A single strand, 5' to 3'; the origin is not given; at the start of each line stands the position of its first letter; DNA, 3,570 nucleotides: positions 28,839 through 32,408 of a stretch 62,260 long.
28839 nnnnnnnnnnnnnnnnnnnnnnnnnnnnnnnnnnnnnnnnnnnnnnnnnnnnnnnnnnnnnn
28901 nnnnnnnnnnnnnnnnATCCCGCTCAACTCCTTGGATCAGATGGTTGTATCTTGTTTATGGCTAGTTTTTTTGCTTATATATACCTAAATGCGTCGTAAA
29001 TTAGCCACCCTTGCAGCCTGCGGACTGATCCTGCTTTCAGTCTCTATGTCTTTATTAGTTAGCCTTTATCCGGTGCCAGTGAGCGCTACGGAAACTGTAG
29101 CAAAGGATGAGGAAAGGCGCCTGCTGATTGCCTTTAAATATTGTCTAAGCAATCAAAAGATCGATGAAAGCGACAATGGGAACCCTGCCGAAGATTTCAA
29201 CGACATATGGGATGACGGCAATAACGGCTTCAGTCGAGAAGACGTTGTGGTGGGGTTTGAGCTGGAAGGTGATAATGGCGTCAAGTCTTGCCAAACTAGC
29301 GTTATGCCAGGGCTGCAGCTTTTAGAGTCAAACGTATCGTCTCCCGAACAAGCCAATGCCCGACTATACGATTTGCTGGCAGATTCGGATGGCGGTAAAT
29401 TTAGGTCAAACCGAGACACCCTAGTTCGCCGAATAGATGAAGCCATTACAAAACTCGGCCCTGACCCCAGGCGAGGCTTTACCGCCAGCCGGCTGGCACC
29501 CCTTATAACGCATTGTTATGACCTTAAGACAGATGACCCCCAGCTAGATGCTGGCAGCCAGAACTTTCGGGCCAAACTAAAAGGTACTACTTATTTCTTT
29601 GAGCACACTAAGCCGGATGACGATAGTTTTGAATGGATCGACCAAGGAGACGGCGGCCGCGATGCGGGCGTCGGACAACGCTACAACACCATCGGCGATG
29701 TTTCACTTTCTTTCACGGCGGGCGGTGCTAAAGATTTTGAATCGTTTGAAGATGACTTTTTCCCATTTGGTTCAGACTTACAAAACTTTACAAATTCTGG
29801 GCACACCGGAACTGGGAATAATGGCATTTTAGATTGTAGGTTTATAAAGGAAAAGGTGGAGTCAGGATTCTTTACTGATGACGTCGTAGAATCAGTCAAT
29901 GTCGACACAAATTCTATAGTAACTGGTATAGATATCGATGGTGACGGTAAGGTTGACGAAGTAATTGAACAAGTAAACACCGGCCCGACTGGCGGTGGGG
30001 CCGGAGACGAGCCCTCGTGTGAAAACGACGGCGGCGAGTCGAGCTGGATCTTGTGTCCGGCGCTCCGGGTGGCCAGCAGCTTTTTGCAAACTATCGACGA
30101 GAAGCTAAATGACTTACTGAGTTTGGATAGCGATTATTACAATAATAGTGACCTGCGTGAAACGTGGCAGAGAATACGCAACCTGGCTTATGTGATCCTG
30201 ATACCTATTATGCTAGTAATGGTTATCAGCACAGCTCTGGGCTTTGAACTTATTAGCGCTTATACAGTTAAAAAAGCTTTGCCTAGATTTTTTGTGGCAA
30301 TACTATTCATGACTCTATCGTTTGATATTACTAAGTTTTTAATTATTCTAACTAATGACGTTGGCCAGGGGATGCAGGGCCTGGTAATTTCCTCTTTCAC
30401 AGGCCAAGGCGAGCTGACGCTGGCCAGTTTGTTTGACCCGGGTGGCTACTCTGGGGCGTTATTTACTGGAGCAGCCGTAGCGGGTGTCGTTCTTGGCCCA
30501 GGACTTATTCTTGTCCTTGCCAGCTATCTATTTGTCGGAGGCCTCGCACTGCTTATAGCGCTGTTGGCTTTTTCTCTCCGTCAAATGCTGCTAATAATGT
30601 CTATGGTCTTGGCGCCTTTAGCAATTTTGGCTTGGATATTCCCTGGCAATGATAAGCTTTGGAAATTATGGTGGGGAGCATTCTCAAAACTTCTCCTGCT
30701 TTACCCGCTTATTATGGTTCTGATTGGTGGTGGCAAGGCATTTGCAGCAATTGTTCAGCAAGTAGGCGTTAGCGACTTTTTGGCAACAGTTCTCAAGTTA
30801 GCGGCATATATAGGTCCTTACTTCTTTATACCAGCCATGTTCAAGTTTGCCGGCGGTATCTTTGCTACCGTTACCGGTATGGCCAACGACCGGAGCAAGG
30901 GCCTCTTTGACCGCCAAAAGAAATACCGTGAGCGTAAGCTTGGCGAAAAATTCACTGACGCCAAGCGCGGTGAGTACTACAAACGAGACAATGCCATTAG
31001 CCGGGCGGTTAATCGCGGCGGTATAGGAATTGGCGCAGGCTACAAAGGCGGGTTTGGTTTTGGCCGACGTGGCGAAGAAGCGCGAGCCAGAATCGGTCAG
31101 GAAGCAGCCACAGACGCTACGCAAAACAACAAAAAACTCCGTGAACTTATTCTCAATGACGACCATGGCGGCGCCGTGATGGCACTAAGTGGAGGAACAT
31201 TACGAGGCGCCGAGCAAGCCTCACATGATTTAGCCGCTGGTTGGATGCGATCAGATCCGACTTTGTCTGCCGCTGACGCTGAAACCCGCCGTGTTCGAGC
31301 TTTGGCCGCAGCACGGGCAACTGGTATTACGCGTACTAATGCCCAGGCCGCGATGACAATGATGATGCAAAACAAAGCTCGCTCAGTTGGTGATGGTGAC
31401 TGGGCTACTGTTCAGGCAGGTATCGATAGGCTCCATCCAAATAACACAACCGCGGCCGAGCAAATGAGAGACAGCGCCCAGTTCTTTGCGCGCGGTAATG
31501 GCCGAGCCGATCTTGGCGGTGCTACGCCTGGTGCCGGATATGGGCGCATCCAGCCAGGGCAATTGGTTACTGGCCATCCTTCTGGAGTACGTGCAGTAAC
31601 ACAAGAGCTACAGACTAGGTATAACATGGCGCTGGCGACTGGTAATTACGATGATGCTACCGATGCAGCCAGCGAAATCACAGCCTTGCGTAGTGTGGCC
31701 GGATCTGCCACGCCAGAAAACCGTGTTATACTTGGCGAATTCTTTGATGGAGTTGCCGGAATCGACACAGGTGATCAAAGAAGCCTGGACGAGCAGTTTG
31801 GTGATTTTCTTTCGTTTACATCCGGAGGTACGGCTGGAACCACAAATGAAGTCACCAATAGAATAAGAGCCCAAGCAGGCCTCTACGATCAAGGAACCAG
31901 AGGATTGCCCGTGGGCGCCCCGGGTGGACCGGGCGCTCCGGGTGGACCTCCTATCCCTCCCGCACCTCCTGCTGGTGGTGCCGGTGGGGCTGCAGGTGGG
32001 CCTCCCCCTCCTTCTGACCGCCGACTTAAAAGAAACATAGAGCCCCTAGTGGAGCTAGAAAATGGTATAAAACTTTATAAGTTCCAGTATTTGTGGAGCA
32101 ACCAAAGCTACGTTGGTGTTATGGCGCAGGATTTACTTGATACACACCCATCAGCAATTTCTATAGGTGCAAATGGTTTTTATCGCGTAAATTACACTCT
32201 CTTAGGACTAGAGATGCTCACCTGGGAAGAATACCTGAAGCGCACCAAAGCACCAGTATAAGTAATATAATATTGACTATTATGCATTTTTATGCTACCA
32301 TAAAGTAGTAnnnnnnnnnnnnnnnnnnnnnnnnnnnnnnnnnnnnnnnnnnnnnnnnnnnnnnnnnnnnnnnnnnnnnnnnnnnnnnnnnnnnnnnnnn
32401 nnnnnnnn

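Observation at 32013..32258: VirB6-like T4SS channel protein ends in a phage tail-spike intramolecular-chaperone (peptidase S74-type) domain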

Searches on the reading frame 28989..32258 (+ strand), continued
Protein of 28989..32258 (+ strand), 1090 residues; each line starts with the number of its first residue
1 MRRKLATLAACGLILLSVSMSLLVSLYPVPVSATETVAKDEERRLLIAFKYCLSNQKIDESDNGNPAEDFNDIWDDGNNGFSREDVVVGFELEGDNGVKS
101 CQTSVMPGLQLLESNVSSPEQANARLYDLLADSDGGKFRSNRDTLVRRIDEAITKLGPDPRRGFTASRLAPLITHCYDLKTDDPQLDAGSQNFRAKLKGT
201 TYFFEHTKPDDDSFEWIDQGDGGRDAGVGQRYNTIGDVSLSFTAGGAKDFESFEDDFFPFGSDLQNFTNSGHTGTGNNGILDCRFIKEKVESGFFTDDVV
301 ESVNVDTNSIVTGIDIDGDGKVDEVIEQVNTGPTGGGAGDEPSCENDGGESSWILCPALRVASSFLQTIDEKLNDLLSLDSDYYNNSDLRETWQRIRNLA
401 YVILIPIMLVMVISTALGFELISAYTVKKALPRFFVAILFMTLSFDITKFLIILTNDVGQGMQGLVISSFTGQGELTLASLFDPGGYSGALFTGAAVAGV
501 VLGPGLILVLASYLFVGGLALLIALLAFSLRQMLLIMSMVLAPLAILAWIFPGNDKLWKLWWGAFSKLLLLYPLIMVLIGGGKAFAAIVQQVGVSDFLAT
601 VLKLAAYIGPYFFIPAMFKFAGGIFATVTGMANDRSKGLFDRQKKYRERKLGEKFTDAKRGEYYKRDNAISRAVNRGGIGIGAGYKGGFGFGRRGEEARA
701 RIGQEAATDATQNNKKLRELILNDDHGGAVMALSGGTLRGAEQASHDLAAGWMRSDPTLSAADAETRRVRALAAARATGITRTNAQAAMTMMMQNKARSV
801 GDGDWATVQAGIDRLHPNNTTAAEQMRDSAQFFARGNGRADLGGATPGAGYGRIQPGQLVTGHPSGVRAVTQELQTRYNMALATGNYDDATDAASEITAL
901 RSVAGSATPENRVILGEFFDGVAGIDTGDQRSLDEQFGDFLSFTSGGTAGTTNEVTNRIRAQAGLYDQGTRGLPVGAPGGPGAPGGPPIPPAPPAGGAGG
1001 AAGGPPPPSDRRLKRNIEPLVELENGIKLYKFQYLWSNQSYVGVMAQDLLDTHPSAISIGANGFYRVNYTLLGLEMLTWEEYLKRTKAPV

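Call 42: find_related_loci(query=A1, collection=genome_contigs, flank=5000)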
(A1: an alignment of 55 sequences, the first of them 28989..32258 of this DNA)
Query A1 (1090 aa) in genome_contigs; peptide patterns used: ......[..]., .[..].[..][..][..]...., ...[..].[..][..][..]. (x = any residue, [..] = any of these).
141 stretches matched a pattern; 95 encode a relative of the query (tblastn E <= 1e-3); the best 80 are kept; 79 distinct loci.
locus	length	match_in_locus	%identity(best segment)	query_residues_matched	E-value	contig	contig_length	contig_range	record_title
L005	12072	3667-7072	45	27-1082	3e-174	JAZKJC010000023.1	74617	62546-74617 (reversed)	MAG: Patescibacteria group bacterium isolate ADI_DC_SW_02_SPN_11032020-bin081_1 DCSW02SPN_B081_1_000000000023, whole gen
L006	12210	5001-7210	47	338-1082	1e-160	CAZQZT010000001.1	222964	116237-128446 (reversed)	MAG TPA_asm: uncultured Candidatus Saccharibacteria bacterium isolate binchicken_co308_31 genome assembly, contig: NODE_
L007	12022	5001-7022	45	337-990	2e-159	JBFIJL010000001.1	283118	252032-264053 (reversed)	MAG: Candidatus Saccharimonadales bacterium isolate Mix_sand11.2021.09.Z.84 k141_486521_length_283118_cov_20.9950, whole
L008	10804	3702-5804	42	331-970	5e-149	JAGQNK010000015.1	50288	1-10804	MAG: Candidatus Saccharibacteria bacterium isolate HKST-UBA66 2008_41685, whole genome shotgun sequence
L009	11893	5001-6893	41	337-951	2e-140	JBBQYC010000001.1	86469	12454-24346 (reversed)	MAG: Candidatus Saccharimonadales bacterium isolate Co_metawrap_2145 Cmw_2145_k141_11416109_length_86469_cov_12.8342, wh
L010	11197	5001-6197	57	340-736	1e-135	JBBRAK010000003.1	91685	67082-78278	MAG: Candidatus Saccharimonadales bacterium isolate Co_metawrap_2292 Cmw_2292_k141_15090031_length_91685_cov_13.9994, wh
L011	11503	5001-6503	45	334-843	1e-128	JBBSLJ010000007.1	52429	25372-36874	MAG: Candidatus Saccharimonadales bacterium isolate metawrap_LS4_6 metawrap_LS4_6_K_1322076_L_52429_cov_14.1639, whole g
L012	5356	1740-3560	39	340-928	6e-108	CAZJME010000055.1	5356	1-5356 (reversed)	MAG TPA_asm: uncultured Candidatus Saccharibacteria bacterium isolate SRP135725_co1_616 genome assembly, contig: NODE_24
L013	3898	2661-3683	57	341-677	4e-105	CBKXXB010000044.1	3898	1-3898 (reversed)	MAG TPA_asm: uncultured bacterium isolate SRR29175778_binner123_Refined_11 genome assembly, contig: ERZ27337285.3440, wh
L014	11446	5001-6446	42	343-794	5e-102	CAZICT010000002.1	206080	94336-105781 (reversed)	MAG TPA_asm: uncultured Candidatus Saccharibacteria bacterium isolate SRP144015_co1_49 genome assembly, contig: NODE_25_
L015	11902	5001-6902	35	148-803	1e-95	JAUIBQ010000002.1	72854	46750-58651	MAG: bacterium isolate 6_bin.47 NODE_549_length_72854_cov_1.154056, whole genome shotgun sequence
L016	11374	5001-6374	41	320-756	4e-95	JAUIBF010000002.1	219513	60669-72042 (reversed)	MAG: bacterium isolate 6_bin.26 NODE_107_length_219513_cov_2.176575, whole genome shotgun sequence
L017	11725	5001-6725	36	254-756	2e-97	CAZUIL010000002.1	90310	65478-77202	MAG TPA_asm: uncultured Candidatus Saccharibacteria bacterium isolate SRP144015_co1_52 genome assembly, contig: NODE_130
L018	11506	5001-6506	41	332-802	2e-92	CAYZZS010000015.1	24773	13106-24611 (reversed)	MAG TPA_asm: uncultured Candidatus Saccharibacteria bacterium isolate SRP144015_co1_48 genome assembly, contig: NODE_103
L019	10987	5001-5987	47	333-654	2e-91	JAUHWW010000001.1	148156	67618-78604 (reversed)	MAG: bacterium isolate 2_bin.36 NODE_173_length_148156_cov_1.147417, whole genome shotgun sequence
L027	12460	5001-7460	44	336-1087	4e-89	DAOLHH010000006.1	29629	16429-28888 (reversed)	MAG TPA_asm: Candidatus Saccharibacteria bacterium isolate AMR_MDS_0253 NODE_58_length_29629_cov_6.255529, whole genome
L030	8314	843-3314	43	324-1090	9e-88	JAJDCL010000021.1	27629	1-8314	MAG: Candidatus Saccharibacteria bacterium isolate OFTM59 OFTM59_20, whole genome shotgun sequence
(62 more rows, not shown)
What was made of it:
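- Closest known: Patescibacteria/Saccharibacteria monoderm-type T4SS and its VirB6 homologue. Same: All related loci are Saccharibacteria (call 42).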

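Call 44: predict_structure(alignment_id=A1)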
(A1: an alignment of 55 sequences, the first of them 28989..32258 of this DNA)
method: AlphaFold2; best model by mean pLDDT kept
length: 1090 residues; sequences in the alignment: 55
mean_pLDDT: 71.9   pTM: 0.47
mean pLDDT of the five models: 71.9, 69.4, 68.4, 68.2, 67.3
residues with pLDDT >= 90: 406; 70-90: 253; 50-70: 137; < 50: 294
segments of 3 or more residues with pLDDT < 50: 26-39, 55-89, 103-119, 121-127, 130-135, 160-166, 175-181, 188-215, 217-283, 289-339, 970-1012
pLDDT, mean of each block of 10 residues (from residue 1): 69 74 52 40 56 46 38 39 42 49 37 39 48 53 67 57 49 49 48 43 42 43 39 40 35 32 36 38 48 40 29 34 34 39 62 69 82 91 95 97 93 86 83 93 97 96 93 81 61 52 60 79 89 95 95 90 94 94 93 80 89 88 72 70 80 81 79 80 73 85 89 94 95 96 96 91 96 96 95 92 87 94 93 92 81 90 93 94 95 95 95 95 92 95 84 92 73 39 39 36 37 69 91 85 92 92 87 92 76
secondary structure, 60 per line:
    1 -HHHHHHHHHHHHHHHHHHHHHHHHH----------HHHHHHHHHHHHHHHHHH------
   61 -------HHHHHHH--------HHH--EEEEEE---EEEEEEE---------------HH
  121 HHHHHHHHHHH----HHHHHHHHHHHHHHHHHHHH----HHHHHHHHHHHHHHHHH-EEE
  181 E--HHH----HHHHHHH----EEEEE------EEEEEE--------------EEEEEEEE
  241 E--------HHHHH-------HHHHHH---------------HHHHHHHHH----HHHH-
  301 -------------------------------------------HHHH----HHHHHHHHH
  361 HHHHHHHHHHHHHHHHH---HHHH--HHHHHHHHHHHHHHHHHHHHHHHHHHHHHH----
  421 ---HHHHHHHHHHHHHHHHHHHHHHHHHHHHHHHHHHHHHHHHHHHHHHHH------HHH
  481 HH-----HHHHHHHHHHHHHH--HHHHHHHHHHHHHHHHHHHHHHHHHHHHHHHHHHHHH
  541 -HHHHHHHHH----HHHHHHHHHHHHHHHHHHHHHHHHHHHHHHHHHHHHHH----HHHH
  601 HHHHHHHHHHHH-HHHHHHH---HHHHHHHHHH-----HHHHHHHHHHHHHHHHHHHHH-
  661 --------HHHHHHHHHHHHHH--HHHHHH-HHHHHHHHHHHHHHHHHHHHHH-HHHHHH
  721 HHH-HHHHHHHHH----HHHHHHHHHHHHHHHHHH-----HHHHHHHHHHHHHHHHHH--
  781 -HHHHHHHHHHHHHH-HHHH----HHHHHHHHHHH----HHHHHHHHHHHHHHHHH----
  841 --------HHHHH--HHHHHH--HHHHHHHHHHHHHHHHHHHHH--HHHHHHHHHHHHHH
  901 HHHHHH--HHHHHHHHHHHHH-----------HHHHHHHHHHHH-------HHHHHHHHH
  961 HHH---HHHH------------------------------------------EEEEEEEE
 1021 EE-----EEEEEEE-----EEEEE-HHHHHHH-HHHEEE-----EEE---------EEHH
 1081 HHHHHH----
elements in order (helices of 4 or more, strands of 3 or more residues): H2-26 H37-54 H68-74 E88-93 E97-103 H119-131 H136-155 H160-176 E178-181 H191-197 E202-206 E213-218 E233-241 H250-254 H262-267 H283-291 H296-299 H344-347 H352-377 H381-384 H387-416 H424-471 H478-482 H488-501 H504-540 H542-550 H555-592 H597-612 H614-620 H624-633 H639-659 H669-682 H685-690 H692-713 H715-723 H725-733 H738-755 H761-778 H782-795 H797-800 H805-815 H820-836 H849-853 H856-861 H864-884 H887-906 H909-921 H933-944 H952-963 H967-970 E1013-1022 E1028-1034 E1040-1044 H1046-1052 E1057-1059 E1065-1067 H1079-1086
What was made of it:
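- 28989..29087 (+): Residues 1-33: N-terminal signal or anchor helix (…VPVSA). The model shows a helix at residues 2-26 (call 44).
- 30888..31895 (+): Residues 634-969: basic juxtamembrane segment followed by an all-α C-terminal domain, probably cytoplasmic. The helices have pLDDT > 90 at residues 690-960 (call 44).
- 31896..32012 (+): Residues 970-1008: disordered Gly/Pro/Ala linker; unfused homologues end in an equivalent tail. pLDDT < 50 at residues 970-1012 (call 44).
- On Peptidase_S74 / ICA domain (PF13884): Residues 970-1012 have pLDDT < 50, and residues 690-960 are all α-helical (call 44).
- Not a fibre: the linker is disordered and the upstream domain is helical (call 44). Before them lies an α-helical repeat-like domain, not a β-helix, coiled coil or collagen (call 44).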

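Call 48: fold_search(model_id=the predicted structure, library=pdb)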
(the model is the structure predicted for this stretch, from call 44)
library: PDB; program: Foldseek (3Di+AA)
matches with E <= 10: 108; with E <= 0.001: 0
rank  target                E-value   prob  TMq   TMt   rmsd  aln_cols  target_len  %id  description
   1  7o3v_G                2.6e-01  0.63  0.10  0.29  13.4       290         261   16  Stalk complex structure (TrwJ/VirB5-TrwI/VirB6) from the fully-assembled R388 type IV secretion system determined by c (released 2022-06-22)
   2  7o3v_F                3.9e-01  0.80  0.12  0.34  10.3       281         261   17  Stalk complex structure (TrwJ/VirB5-TrwI/VirB6) from the fully-assembled R388 type IV secretion system determined by c (released 2022-06-22)
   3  4hm9                  5.1e-01  0.14  0.10  0.15  23.5       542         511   10  Crystal structure of full-length human catenin-beta-like 1 (released 2013-07-31)
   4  8brg                  6.8e-01  0.12  0.11  0.14  19.9       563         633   11  Crystal structure of She4 (released 2024-06-05)
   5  6gx9_A                7.1e-01  0.07  0.08  0.09  28.9       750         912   12  Crystal structure of the TNPO3 - CPSF6 RSLD complex (released 2019-03-13)
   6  7uxc_C                8.3e-01  0.08  0.08  0.08  24.2       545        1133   11  cryo-EM structure of the mTORC1-TFEB-Rag-Ragulator complex with symmetry expansion (released 2022-11-30)
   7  8rt9_F                8.7e-01  0.33  0.10  0.24  12.3       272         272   16  Stalk complex full-length structure (TrwJ/VirB5-TrwI/VirB6) from the fully-assembled R388 type IV secretion system det (released 2024-06-19)
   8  8pm6                  8.7e-01  0.05  0.06  0.07  49.6       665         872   12  Human bile salt export pump (BSEP) in complex with inhibitor GBM in nanodiscs (released 2023-11-22)
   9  8y6h_A                9.4e-01  0.04  0.06  0.09  48.7       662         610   12  P-glycoprotein in complex with UIC2 Fab and triple elacridar molecules in LMNG detergent (released 2024-04-17)
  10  8rtd_L                1.1e+00  0.28  0.10  0.24  12.2       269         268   15  Stalk-Arches-IMC structure from the fully-assembled R388 type IV secretion system determined by cryo-EM. (released 2024-06-19)
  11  9exk                  1.1e+00  0.06  0.07  0.07  30.2       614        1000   11  Scalable protein design using hallucination in a relaxed sequence space (released 2024-10-16)
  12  3o4z_A                1.2e+00  0.08  0.08  0.12  27.8       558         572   11  Tel2 structure and function in the Hsp90-dependent maturation of mTOR and ATR complexes (released 2010-09-15)
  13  9i05_Xj               1.2e+00  0.07  0.08  0.11  29.1       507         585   10  Cryo-EM structure of the large subunit of the mitochondrial ribosome from Toxoplasma gondii (released 2025-06-11)
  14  7fik_E                1.3e+00  0.06  0.08  0.07  22.3       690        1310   11  The cryo-EM structure of the CR subunit from X. laevis NPC (released 2022-11-09)
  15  3zmc_A                1.7e+00  0.07  0.06  0.14  18.2       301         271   16  Native structure of Farnesyl Pyrophosphate Synthase from Pseudomonas aeruginosa PA01, with bound substrate molecule Ge (released 2014-02-26)
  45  7o3v_J                3.7e+00  0.06  0.06  0.16  16.0       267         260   16  Stalk complex structure (TrwJ/VirB5-TrwI/VirB6) from the fully-assembled R388 type IV secretion system determined by c (released 2022-06-22)
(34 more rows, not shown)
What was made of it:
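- On VirB6 / TrbL family (T4SS channel subunit): The two best of 350,542 PDB chains are TrwI/VirB6 of R388 (7o3v_G and 7o3v_F), but at E 0.26-0.39, probability 0.63-0.80 and TM 0.29-0.34 (call 48).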

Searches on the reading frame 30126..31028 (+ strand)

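Call 18: search_protein_families(library=pfam, proteins=[window:30126-31028:+], max_evalue=10)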
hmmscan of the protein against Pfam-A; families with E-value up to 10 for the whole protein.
window:30126-31028:+ (301 aa): 1 family
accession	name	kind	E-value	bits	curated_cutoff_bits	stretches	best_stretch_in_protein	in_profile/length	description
PF10464.14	Peptidase_U40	-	0.33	11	27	1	232-278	81-126/212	Peptidase U40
